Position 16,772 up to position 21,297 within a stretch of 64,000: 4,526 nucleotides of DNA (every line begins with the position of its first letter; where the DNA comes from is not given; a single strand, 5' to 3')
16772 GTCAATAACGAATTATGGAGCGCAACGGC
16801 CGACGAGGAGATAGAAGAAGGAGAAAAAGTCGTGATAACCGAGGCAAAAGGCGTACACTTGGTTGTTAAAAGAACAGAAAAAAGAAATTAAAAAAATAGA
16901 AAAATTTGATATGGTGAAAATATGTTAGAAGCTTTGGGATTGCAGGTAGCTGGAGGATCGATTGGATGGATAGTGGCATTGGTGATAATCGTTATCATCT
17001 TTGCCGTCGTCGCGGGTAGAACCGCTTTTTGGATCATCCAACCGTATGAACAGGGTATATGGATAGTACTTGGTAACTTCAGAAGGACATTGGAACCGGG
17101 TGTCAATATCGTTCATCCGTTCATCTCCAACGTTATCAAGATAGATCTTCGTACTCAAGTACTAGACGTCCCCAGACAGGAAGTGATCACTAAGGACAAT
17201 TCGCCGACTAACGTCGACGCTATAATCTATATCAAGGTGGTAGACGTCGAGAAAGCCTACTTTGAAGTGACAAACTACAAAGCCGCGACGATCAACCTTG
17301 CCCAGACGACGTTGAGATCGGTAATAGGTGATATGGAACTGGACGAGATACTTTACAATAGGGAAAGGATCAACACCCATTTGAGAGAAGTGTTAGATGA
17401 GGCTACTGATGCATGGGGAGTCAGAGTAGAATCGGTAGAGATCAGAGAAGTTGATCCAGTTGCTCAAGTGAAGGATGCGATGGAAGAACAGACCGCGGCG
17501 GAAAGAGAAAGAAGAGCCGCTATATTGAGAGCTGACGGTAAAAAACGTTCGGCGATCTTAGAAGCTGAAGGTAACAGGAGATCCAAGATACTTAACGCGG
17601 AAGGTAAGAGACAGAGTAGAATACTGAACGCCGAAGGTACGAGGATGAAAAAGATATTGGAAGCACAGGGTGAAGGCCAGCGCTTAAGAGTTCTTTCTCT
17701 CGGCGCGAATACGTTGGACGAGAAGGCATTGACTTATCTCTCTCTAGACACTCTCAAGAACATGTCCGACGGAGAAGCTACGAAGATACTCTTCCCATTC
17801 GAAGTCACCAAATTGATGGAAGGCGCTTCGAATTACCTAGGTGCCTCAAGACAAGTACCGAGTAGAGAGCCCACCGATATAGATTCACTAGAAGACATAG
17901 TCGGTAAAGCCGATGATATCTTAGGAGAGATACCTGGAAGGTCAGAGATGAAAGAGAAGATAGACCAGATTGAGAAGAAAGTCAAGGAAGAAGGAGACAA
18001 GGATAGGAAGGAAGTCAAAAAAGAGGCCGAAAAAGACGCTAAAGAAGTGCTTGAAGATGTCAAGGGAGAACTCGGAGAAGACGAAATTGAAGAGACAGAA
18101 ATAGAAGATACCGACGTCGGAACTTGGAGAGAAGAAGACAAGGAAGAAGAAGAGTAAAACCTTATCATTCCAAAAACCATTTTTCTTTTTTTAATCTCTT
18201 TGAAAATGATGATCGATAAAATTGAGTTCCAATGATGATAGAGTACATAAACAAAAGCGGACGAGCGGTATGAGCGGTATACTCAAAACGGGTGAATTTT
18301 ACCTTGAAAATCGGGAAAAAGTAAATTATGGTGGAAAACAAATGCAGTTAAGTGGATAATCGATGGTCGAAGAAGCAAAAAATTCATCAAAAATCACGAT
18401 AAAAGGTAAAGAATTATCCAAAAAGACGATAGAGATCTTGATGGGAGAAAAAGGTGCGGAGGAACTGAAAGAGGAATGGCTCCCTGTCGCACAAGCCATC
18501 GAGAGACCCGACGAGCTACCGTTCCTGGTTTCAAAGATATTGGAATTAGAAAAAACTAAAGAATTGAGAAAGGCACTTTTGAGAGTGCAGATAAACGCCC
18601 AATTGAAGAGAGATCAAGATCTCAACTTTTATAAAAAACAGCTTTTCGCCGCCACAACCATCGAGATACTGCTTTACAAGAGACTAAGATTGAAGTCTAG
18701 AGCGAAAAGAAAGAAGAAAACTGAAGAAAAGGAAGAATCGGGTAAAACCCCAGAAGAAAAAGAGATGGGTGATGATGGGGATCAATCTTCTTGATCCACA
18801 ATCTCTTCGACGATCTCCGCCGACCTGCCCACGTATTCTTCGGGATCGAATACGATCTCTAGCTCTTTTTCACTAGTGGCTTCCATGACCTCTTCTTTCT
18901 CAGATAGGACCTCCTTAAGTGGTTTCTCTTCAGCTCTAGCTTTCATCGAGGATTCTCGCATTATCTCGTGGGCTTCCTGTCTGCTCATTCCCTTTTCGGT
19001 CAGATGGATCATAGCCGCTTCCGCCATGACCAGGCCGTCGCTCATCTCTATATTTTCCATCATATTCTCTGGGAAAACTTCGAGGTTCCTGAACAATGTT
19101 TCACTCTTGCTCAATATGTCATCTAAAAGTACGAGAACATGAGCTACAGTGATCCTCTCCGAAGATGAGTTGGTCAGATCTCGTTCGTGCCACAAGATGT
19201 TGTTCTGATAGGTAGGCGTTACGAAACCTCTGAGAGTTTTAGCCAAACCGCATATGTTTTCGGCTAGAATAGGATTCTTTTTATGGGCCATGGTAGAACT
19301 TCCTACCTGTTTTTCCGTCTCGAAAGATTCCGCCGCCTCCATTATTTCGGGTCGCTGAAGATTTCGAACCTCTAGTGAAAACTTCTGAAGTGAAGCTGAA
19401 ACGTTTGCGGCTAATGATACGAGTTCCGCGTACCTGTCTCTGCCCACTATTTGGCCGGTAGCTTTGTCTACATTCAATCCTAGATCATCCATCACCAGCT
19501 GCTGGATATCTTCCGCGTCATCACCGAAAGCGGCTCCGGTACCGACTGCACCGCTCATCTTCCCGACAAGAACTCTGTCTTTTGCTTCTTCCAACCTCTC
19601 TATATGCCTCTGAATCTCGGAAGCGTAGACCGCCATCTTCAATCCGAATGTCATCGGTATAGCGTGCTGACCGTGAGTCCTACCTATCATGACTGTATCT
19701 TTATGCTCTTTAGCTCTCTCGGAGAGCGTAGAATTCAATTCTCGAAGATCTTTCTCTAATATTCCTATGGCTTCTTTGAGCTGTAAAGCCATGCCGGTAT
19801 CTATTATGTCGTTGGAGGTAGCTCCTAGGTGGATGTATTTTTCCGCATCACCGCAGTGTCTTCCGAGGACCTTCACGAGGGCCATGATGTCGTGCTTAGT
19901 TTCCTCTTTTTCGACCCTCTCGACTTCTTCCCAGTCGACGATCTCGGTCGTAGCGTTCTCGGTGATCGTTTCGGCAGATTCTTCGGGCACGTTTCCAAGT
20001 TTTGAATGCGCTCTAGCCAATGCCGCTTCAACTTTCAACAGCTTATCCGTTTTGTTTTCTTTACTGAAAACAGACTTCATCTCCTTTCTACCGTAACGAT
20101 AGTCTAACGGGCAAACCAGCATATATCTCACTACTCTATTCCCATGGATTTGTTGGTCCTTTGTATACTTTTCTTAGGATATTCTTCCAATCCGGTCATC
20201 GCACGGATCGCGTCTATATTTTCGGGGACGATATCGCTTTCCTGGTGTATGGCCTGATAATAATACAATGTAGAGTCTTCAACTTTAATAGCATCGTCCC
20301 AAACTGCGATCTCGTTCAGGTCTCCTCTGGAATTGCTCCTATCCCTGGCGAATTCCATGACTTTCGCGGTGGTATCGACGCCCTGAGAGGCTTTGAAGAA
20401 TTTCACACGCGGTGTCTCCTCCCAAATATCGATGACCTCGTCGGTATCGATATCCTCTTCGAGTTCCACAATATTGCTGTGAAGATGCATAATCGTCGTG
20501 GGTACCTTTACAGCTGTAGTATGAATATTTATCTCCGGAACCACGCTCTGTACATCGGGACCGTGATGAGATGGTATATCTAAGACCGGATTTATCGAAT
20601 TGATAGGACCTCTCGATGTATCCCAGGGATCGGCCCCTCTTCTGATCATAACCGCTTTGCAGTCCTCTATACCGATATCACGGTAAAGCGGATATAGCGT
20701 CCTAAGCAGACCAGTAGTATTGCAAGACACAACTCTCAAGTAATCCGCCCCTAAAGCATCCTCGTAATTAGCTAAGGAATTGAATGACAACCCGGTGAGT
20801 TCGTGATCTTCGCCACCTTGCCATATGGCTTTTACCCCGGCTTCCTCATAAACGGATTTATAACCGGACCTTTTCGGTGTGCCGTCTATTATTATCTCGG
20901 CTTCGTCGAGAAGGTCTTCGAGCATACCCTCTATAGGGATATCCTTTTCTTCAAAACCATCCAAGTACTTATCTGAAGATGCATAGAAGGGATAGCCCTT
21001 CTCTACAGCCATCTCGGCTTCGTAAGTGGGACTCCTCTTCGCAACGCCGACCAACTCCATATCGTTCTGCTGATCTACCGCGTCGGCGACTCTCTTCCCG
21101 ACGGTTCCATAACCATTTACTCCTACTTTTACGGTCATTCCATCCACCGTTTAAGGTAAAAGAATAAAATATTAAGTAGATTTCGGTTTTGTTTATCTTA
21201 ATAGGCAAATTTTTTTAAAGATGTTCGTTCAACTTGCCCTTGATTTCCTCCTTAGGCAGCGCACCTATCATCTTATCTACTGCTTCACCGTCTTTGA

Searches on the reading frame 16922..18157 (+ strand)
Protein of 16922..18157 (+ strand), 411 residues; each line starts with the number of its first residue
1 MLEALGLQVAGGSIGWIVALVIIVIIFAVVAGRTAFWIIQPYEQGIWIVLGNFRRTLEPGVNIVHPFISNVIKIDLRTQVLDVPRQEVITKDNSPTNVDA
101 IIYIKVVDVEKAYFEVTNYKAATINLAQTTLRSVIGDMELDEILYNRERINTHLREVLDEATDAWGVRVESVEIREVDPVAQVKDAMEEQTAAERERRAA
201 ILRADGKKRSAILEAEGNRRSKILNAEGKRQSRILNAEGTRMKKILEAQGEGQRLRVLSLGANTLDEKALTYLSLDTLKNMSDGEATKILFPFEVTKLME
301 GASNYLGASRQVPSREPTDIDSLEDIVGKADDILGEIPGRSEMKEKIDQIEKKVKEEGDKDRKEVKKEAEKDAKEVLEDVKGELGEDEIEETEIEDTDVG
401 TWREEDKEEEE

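Call 40: search_protein_families(library=pfam, proteins=[window:16922-18157:+], max_evalue=0.00001)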
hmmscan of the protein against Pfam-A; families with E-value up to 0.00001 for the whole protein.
window:16922-18157:+ (411 aa): 1 family
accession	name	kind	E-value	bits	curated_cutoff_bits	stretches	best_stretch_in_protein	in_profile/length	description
PF01145.31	Band_7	-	1.5e-40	139.5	23.6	1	38-206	2-174/176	SPFH domain / Band 7 family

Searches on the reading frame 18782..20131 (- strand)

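Call 40: search_protein_families(library=pfam, proteins=[window:18782-20131:-], max_evalue=0.00001)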
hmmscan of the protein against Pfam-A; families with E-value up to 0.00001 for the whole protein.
window:18782-20131:- (449 aa): 2 families
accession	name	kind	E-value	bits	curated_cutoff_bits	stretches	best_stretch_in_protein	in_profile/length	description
PF00206.25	Lyase_1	-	3.6e-59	201.2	27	1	17-300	9-310/312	Lyase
PF10397.14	ADSL_C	-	6.4e-23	81.3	32.7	1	366-443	1-78/79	Adenylosuccinate lyase C-terminus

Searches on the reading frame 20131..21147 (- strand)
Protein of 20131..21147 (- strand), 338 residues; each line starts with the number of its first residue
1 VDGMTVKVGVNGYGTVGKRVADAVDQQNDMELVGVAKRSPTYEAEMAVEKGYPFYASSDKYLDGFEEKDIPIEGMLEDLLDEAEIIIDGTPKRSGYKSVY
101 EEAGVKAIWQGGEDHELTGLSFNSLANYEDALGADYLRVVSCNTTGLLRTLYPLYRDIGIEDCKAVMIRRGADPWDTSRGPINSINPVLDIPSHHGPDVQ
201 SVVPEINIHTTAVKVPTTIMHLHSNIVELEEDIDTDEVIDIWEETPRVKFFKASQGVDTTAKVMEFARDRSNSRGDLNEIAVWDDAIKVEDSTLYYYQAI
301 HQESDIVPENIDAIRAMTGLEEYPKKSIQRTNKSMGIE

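Call 40: search_protein_families(library=pfam, proteins=[window:20131-21147:-], max_evalue=0.00001)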
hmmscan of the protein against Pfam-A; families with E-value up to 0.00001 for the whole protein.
window:20131-21147:- (338 aa): 2 families
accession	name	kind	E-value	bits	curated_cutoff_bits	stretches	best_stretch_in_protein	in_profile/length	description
PF02800.25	Gp_dh_C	-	1.4e-23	83.6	24.4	1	147-299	1-157/158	Glyceraldehyde 3-phosphate dehydrogenase, C-terminal domain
PF01113.26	DapB_N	-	3.9e-08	33.9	25.6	1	6-97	1-82/124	Dihydrodipicolinate reductase, N-terminus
